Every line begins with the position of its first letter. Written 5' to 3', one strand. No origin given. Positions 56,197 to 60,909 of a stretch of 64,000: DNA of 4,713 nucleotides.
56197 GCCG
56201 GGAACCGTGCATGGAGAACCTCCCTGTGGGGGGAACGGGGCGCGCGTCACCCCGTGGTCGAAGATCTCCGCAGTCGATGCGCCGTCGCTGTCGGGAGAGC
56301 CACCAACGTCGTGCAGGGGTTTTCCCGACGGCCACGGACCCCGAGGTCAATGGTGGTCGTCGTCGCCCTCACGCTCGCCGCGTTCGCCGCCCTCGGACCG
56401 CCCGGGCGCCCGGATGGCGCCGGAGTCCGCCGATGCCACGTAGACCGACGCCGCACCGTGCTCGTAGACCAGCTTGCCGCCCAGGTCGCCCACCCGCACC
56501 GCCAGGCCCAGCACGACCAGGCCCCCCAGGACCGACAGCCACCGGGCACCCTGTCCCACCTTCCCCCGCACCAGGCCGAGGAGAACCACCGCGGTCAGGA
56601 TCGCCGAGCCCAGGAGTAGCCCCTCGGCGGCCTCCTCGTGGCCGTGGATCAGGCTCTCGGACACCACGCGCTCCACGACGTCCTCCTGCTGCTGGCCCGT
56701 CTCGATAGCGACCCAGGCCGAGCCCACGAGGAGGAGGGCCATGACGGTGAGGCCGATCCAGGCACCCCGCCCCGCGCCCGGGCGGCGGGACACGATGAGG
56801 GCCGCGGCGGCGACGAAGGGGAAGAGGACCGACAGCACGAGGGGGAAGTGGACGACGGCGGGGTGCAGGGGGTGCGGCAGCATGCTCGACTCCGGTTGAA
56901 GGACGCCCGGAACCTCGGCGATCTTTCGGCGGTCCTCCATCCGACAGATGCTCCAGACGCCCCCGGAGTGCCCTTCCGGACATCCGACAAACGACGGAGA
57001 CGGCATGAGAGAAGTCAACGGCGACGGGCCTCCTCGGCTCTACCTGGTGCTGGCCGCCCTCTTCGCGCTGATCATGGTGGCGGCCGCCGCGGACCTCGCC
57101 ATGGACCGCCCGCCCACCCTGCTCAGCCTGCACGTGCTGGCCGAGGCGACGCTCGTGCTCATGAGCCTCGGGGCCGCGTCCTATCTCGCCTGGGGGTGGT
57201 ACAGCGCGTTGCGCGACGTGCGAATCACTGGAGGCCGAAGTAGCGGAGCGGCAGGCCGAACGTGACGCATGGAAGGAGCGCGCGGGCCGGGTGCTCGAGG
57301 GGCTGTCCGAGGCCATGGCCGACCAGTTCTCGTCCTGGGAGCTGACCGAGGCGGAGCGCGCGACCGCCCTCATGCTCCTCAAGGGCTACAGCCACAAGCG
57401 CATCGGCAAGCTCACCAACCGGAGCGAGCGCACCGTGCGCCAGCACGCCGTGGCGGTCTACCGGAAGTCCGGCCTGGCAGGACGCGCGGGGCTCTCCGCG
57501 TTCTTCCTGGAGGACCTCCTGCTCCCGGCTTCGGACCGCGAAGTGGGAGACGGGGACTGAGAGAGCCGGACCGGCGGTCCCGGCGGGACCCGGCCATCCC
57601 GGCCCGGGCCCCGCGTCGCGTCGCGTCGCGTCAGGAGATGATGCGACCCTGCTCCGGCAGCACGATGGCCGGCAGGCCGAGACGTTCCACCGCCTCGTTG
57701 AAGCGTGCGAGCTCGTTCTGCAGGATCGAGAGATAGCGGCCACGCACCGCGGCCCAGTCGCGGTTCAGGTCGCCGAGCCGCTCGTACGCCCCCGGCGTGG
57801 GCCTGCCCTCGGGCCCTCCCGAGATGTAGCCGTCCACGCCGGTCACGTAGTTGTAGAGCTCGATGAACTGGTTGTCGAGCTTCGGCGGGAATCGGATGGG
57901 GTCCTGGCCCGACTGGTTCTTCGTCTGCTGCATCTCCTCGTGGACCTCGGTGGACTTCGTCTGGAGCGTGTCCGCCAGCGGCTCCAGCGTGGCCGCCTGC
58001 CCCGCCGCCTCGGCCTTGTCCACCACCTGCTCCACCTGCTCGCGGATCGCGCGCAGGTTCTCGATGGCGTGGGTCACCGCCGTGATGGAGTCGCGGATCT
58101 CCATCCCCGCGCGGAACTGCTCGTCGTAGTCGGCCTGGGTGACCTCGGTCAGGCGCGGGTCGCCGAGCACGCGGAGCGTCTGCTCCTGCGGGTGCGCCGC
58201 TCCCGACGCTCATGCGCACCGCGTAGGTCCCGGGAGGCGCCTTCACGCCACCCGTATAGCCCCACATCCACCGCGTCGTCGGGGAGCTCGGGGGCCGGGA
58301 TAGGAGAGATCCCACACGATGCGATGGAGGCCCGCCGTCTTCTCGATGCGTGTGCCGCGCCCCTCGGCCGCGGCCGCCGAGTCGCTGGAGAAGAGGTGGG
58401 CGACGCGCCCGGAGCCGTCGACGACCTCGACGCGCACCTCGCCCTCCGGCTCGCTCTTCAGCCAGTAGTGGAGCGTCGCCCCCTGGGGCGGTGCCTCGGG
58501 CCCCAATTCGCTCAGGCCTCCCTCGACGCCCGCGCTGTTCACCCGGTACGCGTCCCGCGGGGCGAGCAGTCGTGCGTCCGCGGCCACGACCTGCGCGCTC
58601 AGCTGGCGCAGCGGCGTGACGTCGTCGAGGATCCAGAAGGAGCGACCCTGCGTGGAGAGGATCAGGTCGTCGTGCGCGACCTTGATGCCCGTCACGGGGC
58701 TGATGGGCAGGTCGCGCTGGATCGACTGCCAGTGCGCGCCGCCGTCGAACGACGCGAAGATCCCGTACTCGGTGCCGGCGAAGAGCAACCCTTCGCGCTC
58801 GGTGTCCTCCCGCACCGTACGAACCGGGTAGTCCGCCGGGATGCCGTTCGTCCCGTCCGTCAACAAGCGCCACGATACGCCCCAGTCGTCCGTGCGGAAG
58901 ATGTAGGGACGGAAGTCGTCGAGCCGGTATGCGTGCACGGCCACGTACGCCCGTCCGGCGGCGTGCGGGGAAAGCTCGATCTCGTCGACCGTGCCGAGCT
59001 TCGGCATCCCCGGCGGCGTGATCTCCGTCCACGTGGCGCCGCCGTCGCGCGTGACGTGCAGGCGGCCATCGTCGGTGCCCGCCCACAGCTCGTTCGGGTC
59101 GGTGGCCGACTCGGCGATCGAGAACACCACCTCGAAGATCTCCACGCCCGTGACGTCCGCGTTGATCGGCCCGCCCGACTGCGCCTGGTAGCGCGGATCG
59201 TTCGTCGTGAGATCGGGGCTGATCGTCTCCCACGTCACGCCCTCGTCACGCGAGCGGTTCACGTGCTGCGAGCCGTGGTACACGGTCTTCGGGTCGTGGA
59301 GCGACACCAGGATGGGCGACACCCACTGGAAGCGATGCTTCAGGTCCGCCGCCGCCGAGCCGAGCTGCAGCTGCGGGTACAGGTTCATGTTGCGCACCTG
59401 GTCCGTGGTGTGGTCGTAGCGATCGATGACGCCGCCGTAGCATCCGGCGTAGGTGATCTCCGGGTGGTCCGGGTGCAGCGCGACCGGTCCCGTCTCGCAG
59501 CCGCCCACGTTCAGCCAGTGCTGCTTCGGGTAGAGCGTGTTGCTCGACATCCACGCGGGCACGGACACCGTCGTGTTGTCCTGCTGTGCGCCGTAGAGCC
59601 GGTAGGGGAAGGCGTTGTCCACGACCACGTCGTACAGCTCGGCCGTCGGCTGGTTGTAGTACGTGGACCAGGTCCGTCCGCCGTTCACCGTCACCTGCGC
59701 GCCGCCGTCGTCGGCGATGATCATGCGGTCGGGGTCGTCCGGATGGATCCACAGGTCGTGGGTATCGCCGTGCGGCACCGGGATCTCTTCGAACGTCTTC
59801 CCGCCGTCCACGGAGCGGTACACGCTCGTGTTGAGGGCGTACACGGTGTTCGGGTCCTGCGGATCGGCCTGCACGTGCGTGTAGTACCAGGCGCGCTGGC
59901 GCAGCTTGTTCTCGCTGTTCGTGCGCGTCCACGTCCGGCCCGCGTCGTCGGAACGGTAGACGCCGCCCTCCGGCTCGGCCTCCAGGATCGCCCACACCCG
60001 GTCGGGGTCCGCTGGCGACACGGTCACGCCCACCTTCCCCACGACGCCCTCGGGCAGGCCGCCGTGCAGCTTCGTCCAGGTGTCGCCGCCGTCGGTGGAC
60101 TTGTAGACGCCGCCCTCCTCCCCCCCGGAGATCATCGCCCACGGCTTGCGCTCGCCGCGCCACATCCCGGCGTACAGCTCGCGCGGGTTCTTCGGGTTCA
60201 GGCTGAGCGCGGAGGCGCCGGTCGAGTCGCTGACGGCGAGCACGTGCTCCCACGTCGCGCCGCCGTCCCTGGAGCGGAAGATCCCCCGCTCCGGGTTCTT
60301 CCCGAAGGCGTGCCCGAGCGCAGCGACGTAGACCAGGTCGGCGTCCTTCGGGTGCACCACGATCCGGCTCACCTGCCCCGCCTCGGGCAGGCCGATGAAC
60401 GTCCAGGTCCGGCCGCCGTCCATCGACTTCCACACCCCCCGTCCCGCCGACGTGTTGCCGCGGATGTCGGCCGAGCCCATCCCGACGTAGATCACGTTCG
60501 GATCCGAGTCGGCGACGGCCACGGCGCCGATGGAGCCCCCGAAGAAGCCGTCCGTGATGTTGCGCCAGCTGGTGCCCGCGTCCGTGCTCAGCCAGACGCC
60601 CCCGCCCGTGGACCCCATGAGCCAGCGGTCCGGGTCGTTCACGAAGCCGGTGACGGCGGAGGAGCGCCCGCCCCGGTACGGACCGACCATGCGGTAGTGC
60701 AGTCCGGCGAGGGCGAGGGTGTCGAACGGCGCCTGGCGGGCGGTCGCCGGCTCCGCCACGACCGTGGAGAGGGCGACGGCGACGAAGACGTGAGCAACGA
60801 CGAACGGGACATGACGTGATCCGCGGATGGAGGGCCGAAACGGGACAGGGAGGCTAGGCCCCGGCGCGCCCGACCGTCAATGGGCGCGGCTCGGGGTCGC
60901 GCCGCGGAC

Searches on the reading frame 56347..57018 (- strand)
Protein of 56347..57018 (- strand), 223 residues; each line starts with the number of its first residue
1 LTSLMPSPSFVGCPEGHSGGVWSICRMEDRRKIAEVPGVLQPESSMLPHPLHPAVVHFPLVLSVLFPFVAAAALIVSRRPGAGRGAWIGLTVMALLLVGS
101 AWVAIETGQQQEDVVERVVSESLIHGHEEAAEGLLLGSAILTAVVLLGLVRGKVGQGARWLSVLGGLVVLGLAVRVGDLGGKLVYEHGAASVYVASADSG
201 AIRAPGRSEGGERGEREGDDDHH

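Call 26: search_protein_families(library=pfam, proteins=[window:56347-57018:-], max_evalue=0.01)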
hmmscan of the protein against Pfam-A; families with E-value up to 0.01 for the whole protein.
window:56347-57018:- (223 aa): 2 families
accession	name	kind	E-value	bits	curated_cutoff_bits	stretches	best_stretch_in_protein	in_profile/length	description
PF09990.14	DUF2231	-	1.3e-09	38.7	26.4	1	49-189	2-135/139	Predicted membrane protein (DUF2231)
PF11992.13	TgpA_N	-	0.0064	16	30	1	50-179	9-124/333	TgpA N-terminal domain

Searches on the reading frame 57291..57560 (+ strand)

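Call 26: search_protein_families(library=pfam, proteins=[window:57291-57560:+], max_evalue=0.01)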
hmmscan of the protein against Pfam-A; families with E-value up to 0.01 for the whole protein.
window:57291-57560:+ (89 aa): 4 families
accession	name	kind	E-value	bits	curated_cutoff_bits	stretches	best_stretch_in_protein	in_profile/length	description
PF13384.12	HTH_23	-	1e-06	28.8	24.6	1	18-64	2-48/50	Homeodomain-like domain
PF00196.25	GerE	-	2.5e-05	24.3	23.5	1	18-67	3-52/57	Bacterial regulatory proteins, luxR family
PF08281.18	Sigma70_r4_2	-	7.1e-05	22.8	25.7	1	23-53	15-47/54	Sigma-70, region 4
PF13936.12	HTH_38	-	0.0062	16.7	27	1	18-49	5-37/44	Helix-turn-helix domain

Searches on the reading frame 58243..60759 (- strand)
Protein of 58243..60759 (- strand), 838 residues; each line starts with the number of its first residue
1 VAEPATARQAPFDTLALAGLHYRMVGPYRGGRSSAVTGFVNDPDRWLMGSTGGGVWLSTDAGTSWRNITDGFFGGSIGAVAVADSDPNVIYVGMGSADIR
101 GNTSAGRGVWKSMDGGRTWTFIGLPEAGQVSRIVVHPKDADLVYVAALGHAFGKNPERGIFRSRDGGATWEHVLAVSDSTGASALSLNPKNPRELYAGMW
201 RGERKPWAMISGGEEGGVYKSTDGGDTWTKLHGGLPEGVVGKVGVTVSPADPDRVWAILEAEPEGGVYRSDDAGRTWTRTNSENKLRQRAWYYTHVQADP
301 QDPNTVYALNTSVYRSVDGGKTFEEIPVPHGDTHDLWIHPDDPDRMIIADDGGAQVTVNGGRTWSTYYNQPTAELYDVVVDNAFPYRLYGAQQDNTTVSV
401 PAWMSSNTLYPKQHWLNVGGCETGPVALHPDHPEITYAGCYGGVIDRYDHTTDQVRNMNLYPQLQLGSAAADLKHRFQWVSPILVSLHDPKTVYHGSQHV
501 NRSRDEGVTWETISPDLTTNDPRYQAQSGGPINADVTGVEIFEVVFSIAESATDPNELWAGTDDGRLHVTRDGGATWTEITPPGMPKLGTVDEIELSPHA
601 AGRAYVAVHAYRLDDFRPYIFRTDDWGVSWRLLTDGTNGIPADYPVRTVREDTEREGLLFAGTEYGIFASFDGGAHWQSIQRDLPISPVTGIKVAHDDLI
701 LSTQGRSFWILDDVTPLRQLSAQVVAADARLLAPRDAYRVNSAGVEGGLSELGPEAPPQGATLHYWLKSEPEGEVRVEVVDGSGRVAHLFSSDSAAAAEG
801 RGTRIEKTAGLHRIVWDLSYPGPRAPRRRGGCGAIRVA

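Call 26: search_protein_families(library=pfam, proteins=[window:58243-60759:-], max_evalue=0.01)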
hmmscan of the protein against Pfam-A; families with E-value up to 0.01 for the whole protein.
window:58243-60759:- (838 aa): 4 families
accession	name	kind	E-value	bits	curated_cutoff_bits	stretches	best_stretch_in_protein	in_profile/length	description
PF15902.12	Sortilin-Vps10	-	2.2e-39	136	33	5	267-367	3-112/446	Sortilin, neurotensin receptor 3,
PF02012.26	BNR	-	7.2e-13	46.9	27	0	161-171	1-11/12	BNR/Asp-box repeat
PF14870.12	PSII_BNR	-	0.0021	17.8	27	0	158-280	38-140/303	Photosynthesis system II assembly factor YCF48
PF21548.3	CATSPERB_2nd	-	0.009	15.7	27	0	106-152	264-310/350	CATSPER subunit beta protein 2nd domain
